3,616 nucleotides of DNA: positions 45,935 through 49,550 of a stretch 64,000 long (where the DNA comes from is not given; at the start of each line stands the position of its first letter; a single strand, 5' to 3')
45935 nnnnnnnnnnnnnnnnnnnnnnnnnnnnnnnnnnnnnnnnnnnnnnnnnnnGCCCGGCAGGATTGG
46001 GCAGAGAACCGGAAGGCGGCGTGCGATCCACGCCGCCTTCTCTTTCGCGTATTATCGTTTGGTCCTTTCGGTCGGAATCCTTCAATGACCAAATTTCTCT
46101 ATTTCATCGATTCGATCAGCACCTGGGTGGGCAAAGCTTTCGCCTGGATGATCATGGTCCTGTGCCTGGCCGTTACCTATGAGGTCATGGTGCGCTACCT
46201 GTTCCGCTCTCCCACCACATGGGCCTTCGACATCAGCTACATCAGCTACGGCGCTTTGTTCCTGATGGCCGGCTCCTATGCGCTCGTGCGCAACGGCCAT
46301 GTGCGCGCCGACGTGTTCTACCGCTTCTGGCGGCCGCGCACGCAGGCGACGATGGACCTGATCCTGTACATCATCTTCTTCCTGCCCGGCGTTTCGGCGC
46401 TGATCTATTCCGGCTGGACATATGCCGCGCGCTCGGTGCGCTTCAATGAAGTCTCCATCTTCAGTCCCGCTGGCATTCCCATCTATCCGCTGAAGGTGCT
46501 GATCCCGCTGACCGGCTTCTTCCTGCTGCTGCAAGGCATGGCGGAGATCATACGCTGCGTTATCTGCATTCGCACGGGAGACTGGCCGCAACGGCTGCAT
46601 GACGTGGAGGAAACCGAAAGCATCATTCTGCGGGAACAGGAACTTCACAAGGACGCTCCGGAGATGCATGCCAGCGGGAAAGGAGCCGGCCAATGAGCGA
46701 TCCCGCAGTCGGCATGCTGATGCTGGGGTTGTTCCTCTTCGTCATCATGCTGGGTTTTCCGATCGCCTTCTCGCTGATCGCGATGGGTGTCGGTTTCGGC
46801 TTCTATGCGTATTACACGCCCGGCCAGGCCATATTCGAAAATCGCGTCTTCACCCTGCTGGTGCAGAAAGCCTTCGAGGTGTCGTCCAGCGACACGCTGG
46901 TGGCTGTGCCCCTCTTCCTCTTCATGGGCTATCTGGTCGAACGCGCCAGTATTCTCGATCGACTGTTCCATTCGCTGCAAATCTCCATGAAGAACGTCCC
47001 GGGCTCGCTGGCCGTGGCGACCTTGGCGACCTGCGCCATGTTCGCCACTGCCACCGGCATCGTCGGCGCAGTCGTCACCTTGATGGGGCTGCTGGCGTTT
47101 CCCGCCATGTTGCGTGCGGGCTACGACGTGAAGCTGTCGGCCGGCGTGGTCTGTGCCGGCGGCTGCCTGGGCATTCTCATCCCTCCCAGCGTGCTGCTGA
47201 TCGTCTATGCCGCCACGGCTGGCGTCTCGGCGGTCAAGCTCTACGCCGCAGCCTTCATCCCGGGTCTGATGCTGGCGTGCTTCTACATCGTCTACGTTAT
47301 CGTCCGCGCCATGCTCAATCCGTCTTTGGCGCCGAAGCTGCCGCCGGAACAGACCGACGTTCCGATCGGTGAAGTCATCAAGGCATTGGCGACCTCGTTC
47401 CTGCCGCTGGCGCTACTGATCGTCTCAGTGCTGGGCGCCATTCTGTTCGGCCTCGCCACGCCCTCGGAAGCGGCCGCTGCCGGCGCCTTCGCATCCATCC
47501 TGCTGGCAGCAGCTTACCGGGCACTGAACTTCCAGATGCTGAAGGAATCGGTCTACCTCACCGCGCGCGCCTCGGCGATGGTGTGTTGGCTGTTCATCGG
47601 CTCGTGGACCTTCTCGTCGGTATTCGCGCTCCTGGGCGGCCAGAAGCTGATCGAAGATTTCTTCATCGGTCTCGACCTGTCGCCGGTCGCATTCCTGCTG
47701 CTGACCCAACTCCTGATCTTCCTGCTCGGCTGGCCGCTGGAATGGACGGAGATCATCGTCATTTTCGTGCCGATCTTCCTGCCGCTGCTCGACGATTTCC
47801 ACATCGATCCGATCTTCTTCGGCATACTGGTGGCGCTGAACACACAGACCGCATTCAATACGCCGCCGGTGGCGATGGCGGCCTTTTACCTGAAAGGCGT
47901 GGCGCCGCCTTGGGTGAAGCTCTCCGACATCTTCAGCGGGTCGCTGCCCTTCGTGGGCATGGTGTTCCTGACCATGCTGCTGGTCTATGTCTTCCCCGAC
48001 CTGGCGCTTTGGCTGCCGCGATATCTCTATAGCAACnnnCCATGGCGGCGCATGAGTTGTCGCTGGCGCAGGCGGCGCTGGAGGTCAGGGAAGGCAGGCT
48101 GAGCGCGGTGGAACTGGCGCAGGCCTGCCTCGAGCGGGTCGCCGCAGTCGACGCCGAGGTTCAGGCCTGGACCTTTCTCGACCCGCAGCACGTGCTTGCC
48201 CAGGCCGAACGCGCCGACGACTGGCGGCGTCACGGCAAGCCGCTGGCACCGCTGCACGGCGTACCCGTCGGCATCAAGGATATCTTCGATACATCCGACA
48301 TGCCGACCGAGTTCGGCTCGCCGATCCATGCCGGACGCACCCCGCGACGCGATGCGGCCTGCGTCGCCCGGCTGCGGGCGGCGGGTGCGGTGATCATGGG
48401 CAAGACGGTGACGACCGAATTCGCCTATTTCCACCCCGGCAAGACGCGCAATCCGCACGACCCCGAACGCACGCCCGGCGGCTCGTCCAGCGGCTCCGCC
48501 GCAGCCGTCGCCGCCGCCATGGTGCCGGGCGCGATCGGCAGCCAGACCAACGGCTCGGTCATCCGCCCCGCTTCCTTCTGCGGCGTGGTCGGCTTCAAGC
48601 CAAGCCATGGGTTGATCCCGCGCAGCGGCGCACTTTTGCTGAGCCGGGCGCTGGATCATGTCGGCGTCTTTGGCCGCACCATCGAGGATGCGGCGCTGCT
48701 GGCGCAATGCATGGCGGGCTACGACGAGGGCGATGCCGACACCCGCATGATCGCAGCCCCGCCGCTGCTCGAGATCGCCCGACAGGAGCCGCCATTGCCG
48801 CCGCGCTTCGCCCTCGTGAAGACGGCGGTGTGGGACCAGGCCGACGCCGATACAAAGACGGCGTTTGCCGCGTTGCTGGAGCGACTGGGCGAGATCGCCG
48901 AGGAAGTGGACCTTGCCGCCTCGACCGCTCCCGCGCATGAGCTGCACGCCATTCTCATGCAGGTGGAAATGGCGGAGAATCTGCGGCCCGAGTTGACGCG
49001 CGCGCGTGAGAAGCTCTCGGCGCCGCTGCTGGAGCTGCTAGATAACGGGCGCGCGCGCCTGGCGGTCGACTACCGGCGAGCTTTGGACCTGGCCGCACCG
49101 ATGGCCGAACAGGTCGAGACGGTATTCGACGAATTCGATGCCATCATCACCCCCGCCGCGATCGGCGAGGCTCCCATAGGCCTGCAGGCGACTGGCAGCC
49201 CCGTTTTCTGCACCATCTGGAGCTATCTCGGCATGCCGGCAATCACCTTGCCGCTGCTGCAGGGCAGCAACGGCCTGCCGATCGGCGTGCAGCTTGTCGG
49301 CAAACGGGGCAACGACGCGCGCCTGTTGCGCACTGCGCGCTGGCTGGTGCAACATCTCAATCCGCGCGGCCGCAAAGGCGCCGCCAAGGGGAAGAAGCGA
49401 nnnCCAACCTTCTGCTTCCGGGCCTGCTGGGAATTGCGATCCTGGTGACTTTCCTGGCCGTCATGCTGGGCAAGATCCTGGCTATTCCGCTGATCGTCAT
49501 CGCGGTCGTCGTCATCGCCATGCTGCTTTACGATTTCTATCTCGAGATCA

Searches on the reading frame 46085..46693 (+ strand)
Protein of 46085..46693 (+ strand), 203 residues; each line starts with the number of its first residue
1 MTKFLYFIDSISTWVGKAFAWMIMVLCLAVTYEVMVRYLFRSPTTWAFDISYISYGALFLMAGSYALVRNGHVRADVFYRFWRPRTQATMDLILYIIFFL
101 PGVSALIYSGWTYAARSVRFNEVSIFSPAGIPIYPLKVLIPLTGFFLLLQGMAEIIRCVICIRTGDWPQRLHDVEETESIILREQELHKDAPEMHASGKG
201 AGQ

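Call 5: search_protein_families(library=ncbifam, proteins=[window:46085-46693:+], max_evalue=0.00001)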
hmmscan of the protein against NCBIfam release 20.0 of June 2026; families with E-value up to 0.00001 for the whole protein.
window:46085-46693:+ (203 aa): 0 families

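Call 6: search_protein_families(library=pfam, proteins=[window:46085-46693:+], max_evalue=0.00001)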
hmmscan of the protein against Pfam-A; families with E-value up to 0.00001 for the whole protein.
window:46085-46693:+ (203 aa): 1 family
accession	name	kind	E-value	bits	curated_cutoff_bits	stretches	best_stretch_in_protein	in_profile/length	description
PF04290.18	DctQ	-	1.4e-22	80.4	28.3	1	26-158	1-129/132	Tripartite ATP-independent periplasmic transporters, DctQ component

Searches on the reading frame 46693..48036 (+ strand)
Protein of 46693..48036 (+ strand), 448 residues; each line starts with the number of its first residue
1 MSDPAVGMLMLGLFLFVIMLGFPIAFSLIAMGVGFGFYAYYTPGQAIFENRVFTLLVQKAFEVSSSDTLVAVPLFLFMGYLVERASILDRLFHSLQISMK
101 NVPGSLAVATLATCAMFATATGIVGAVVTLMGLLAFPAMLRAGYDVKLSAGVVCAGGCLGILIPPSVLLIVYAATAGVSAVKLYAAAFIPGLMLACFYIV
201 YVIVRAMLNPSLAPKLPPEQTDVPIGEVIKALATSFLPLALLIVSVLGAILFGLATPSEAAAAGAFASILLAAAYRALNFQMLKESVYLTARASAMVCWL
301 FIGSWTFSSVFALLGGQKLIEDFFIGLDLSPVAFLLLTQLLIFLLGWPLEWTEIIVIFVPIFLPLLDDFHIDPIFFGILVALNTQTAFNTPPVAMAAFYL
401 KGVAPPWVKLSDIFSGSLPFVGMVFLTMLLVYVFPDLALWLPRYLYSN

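Call 5: search_protein_families(library=ncbifam, proteins=[window:46693-48036:+], max_evalue=0.00001)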
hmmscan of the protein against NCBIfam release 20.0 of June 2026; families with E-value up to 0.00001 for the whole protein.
window:46693-48036:+ (448 aa): 3 families
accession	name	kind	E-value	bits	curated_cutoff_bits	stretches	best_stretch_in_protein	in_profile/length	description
TIGR00786.1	dctM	subfamily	7.7e-83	278.5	268.45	1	21-442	1-405/405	TRAP transporter large permease subunit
NF011634.1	PRK15060.1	equivalog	1e-34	120.3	800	1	9-437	5-416/425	2,3-diketo-L-gulonate TRAP transporter large permease YiaN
TIGR02123.1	TRAP_fused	subfamily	7.2e-07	28.3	320.65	1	70-404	169-503/615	TRAP transporter fused permease subunit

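Call 6: search_protein_families(library=pfam, proteins=[window:46693-48036:+], max_evalue=0.00001)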
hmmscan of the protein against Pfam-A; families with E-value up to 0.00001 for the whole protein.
window:46693-48036:+ (448 aa): 1 family
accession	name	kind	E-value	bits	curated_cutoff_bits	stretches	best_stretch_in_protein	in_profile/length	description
PF06808.19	DctM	-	1.2e-74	252.1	23.8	1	11-436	1-412/413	Tripartite ATP-independent periplasmic transporter, DctM component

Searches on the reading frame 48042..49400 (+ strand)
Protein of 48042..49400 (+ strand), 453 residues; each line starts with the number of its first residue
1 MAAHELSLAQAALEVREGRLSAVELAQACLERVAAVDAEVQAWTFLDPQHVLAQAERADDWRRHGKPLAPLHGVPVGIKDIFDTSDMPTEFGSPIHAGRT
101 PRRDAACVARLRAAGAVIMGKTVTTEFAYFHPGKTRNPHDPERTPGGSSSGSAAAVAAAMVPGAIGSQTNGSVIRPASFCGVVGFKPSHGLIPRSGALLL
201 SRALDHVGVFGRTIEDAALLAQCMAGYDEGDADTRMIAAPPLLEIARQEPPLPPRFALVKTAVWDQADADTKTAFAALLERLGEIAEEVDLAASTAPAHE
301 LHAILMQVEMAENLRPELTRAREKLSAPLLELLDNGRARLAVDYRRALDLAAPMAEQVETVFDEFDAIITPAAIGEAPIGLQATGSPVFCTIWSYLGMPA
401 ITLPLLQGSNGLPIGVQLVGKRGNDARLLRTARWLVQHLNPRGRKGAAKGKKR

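Call 5: search_protein_families(library=ncbifam, proteins=[window:48042-49400:+], max_evalue=0.00001)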
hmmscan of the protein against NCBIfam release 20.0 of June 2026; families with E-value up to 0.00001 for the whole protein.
window:48042-49400:+ (453 aa): 26 families (the best 25 are shown)
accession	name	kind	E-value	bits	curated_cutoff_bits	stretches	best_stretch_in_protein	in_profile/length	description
NF006631.0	PRK09201.1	equivalog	1.4e-77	261.4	461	1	4-436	5-452/466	AtzE family amidohydrolase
NF004815.0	PRK06169.1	equivalog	2.1e-74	250.8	506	1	5-441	9-461/471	amidase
TIGR02715.1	amido_AtzE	subfamily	2.3e-74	251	425.75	1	9-436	3-445/452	AtzE family amidohydrolase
NF005688.0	PRK07488.1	equivalog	3e-70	237.4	532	1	3-440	8-467/474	indoleacetamide hydrolase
TIGR00132.1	gatA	equivalog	5.3e-69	233.2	481.1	2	17-312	7-306/466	Asp-tRNA(Asn)/Glu-tRNA(Gln) amidotransferase subunit GatA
NF004816.0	PRK06170.1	equivalog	2.8e-64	217.6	503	1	8-375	14-401/493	amidase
NF006043.0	PRK08186.1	subfamily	1.5e-62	211.9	487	1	4-441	5-450/600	allophanate hydrolase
NF005460.0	PRK07056.1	subfamily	3.3e-62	210.9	447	1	6-437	8-451/457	amidase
NF005686.0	PRK07486.1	subfamily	1.7e-61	208.4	465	1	8-373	16-394/486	amidase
NF004717.0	PRK06061.1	equivalog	3.3e-60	204.1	498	1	7-432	18-460/483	amidase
NF009119.0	PRK12470.1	equivalog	7.9e-58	196.6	498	1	9-432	12-445/462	amidase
NF005450.0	PRK07042.1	equivalog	9.8e-58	195.7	458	1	3-437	4-450/464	amidase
NF005687.0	PRK07487.1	subfamily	4e-57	194.1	428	1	6-433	8-450/468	amidase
NF006006.0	PRK08137.1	equivalog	1.4e-56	192.4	534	1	3-315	31-359/529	amidase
TIGR02713.1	allophanate_hyd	equivalog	2.8e-54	184.6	511.05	1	45-437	7-411/563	allophanate hydrolase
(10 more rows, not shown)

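Call 6: search_protein_families(library=pfam, proteins=[window:48042-49400:+], max_evalue=0.00001)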
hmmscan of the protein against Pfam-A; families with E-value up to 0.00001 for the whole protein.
window:48042-49400:+ (453 aa): 1 family
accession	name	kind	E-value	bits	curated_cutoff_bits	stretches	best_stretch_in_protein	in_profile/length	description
PF01425.27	Amidase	-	1.7e-91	308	27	1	24-429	1-445/445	Amidase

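Call 66: search_solved_structures(query=window:48042-49400:+, max_evalue=1e-40)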
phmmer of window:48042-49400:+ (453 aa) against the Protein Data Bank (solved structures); distinct sequences matched with E-value up to 1e-40: 17.
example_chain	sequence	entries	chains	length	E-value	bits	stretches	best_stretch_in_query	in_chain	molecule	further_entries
1obj_A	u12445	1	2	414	3.9e-67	230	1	63-436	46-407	MALONAMIDASE E2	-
1ock_A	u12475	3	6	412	4.4e-67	229.8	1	63-435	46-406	MALONAMIDASE E2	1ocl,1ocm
1obl_A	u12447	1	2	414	1e-66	228.6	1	63-436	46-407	MALONAMIDASE E2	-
1o9o_A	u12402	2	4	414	1e-66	228.6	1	63-436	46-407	MALONAMIDASE E2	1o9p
1obk_A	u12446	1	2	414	1.1e-66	228.4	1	63-436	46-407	MALONAMIDASE E2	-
1o9q_A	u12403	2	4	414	1.4e-66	228.2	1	63-436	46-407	MALONAMIDASE E2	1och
1obi_A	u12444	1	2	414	2.4e-66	227.3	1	63-436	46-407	MALONAMIDASE E2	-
1o9n_A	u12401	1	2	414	3.1e-66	227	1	63-436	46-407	MALONAMIDASE E2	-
3al0_A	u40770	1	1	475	1.9e-47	165.1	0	71-291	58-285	Glutamyl-tRNA(Gln) amidotransferase subunit A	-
2gi3_A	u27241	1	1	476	1.9e-47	165.1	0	71-291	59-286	Glutamyl-tRNA(Gln) amidotransferase subunit A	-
3kfu_E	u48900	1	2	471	1.2e-46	162.4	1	13-314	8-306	Glutamyl-tRNA(Gln) amidotransferase subunit A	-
3h0l_A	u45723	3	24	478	6e-46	160.2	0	9-278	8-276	Glutamyl-tRNA(Gln) amidotransferase subunit A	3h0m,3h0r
6c62_A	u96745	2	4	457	1.7e-45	158.7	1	15-434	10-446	Biuret hydrolase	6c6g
4wj3_A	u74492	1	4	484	1e-44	156.1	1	3-292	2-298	Glutamyl-tRNA(Gln) amidotransferase subunit A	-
2dc0_A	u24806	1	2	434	1.4e-43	152.4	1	10-438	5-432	probable amidase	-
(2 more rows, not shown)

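Call 84: search_solved_structures(query=window:48042-49400:+, max_evalue=1e-60, show_alignments=1)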
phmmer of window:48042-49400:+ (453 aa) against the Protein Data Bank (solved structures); distinct sequences matched with E-value up to 1e-60: 8.
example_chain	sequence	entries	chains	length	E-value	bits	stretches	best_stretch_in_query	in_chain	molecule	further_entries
1obj_A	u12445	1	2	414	3.9e-67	230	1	63-436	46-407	MALONAMIDASE E2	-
1ock_A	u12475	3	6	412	4.4e-67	229.8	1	63-435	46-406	MALONAMIDASE E2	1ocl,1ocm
1obl_A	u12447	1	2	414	1e-66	228.6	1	63-436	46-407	MALONAMIDASE E2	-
1o9o_A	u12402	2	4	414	1e-66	228.6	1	63-436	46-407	MALONAMIDASE E2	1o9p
1obk_A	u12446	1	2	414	1.1e-66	228.4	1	63-436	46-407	MALONAMIDASE E2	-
1o9q_A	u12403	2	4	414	1.4e-66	228.2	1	63-436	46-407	MALONAMIDASE E2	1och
1obi_A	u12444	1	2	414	2.4e-66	227.3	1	63-436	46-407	MALONAMIDASE E2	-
1o9n_A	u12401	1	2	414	3.1e-66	227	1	63-436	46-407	MALONAMIDASE E2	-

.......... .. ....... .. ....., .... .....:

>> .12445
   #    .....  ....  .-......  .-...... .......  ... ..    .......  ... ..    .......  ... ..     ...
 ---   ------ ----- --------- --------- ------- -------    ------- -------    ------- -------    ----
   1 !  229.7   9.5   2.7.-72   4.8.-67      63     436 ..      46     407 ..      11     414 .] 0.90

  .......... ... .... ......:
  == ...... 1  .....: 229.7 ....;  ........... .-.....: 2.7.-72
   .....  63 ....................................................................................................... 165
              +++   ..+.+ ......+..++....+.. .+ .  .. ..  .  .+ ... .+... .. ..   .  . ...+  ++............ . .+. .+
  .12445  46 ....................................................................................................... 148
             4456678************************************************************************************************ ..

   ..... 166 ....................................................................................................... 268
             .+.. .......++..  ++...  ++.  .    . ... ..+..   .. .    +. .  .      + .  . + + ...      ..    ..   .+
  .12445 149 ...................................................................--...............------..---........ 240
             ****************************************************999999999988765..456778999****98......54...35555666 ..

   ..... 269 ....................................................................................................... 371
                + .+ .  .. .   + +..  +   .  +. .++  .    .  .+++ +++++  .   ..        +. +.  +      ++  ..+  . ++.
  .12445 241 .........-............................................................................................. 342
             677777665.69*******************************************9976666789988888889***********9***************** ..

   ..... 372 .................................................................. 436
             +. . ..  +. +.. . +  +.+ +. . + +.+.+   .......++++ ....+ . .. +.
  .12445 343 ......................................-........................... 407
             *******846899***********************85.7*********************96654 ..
